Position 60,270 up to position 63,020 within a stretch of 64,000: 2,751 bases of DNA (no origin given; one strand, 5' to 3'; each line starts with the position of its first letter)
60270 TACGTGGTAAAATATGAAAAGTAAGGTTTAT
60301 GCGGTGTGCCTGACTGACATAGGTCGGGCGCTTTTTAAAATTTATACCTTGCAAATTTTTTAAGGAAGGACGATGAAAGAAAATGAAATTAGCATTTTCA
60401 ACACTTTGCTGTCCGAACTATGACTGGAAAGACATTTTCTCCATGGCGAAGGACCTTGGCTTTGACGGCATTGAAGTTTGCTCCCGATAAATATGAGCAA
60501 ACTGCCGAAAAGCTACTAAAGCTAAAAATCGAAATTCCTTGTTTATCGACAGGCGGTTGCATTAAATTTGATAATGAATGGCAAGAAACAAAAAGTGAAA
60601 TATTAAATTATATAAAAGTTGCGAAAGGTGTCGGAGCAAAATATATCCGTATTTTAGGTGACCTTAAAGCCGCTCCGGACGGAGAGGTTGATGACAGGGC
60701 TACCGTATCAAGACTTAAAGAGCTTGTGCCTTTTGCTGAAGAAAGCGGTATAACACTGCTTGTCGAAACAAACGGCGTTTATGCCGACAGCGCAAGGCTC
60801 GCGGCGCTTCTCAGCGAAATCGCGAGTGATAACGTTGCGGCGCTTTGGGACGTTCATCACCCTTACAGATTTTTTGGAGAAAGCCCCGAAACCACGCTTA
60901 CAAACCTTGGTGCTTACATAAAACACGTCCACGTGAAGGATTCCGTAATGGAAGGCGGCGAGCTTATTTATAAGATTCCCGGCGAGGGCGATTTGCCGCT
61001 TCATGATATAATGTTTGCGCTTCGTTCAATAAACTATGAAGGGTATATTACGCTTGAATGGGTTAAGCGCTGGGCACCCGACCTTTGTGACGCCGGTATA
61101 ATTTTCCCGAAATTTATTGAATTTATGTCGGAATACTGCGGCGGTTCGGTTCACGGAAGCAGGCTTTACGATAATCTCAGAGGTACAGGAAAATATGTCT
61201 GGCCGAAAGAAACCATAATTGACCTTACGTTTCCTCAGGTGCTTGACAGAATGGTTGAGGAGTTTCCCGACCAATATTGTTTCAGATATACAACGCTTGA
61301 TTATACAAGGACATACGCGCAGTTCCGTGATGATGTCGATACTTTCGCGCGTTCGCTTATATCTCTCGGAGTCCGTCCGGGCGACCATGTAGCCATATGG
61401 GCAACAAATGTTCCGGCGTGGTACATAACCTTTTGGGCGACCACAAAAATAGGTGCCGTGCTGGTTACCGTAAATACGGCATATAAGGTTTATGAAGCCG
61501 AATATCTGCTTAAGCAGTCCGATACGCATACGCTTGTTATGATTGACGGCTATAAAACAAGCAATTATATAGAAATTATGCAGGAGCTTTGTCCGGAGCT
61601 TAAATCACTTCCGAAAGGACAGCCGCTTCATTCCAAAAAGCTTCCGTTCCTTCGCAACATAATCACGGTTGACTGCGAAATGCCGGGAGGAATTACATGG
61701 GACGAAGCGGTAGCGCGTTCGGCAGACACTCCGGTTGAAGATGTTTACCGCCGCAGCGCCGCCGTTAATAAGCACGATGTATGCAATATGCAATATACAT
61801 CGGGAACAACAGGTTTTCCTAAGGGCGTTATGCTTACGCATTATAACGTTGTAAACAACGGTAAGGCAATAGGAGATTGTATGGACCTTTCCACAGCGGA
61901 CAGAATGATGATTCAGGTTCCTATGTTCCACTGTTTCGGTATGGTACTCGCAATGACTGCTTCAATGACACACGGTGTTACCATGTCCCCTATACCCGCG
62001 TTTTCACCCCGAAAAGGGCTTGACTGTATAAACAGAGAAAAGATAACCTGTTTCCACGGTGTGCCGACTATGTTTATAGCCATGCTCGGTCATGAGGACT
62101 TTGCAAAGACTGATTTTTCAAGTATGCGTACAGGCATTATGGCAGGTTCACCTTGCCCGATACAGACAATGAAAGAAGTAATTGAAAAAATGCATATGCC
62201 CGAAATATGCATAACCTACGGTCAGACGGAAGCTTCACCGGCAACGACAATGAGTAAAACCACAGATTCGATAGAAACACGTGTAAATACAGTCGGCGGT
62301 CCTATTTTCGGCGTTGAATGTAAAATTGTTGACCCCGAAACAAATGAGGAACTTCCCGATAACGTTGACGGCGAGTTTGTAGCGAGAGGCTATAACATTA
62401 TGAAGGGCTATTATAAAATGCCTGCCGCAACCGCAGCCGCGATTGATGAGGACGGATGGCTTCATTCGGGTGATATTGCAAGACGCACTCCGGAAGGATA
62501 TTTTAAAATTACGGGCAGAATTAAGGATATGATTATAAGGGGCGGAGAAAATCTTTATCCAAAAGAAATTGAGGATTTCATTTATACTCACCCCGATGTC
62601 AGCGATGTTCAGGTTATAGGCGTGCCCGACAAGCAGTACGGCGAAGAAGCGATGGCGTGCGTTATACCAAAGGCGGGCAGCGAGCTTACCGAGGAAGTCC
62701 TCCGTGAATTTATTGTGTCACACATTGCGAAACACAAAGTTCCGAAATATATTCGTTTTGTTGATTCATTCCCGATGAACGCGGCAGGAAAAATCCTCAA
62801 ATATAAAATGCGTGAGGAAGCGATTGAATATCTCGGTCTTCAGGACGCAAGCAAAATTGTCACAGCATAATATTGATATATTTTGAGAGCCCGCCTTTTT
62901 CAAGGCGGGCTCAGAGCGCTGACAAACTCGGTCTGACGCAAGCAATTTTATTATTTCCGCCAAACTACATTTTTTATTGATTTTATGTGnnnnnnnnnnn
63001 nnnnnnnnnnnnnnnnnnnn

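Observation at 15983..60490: Unusual density of short, sequence-removing lesions in conserved genes across the window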

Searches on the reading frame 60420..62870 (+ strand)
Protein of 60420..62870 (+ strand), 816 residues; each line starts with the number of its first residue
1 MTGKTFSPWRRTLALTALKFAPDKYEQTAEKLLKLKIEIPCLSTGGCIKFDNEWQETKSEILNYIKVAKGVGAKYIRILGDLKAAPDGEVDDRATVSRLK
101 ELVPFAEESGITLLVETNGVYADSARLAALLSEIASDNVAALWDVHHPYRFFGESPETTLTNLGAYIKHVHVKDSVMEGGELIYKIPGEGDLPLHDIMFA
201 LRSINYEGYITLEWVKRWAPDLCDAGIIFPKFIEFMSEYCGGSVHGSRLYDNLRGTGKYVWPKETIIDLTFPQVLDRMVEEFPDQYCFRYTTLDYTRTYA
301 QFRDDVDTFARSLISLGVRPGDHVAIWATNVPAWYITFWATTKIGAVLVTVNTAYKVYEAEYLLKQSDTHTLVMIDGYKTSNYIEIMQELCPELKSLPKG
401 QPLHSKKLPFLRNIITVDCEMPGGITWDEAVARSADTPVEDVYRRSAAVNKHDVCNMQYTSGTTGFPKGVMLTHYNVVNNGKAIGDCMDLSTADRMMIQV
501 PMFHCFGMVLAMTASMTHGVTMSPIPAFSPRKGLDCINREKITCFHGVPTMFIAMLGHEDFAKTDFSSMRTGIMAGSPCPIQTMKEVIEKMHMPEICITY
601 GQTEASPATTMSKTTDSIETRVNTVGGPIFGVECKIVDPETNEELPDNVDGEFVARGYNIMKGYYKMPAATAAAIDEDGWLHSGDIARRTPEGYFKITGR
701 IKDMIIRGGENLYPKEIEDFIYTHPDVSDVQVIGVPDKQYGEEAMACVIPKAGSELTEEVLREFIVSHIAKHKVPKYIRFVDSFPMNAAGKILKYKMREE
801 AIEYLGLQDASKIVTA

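Call 86: search_protein_families(library=pfam, proteins=[window:60420-62870:+], max_evalue=0.01)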
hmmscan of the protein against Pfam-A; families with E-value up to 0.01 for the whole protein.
window:60420-62870:+ (816 aa): 3 families
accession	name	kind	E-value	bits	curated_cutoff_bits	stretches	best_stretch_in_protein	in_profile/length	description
PF00501.34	AMP-binding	-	3.6e-92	309.6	29.9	1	276-665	2-384/384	AMP-binding enzyme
PF01261.30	AP_endonuc_2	-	4.6e-24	85.9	31.1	1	16-217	21-232/249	Xylose isomerase-like TIM barrel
PF13193.12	AMP-binding_C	-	1.8e-19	70.9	24.5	1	716-791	1-76/76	AMP-binding enzyme C-terminal domain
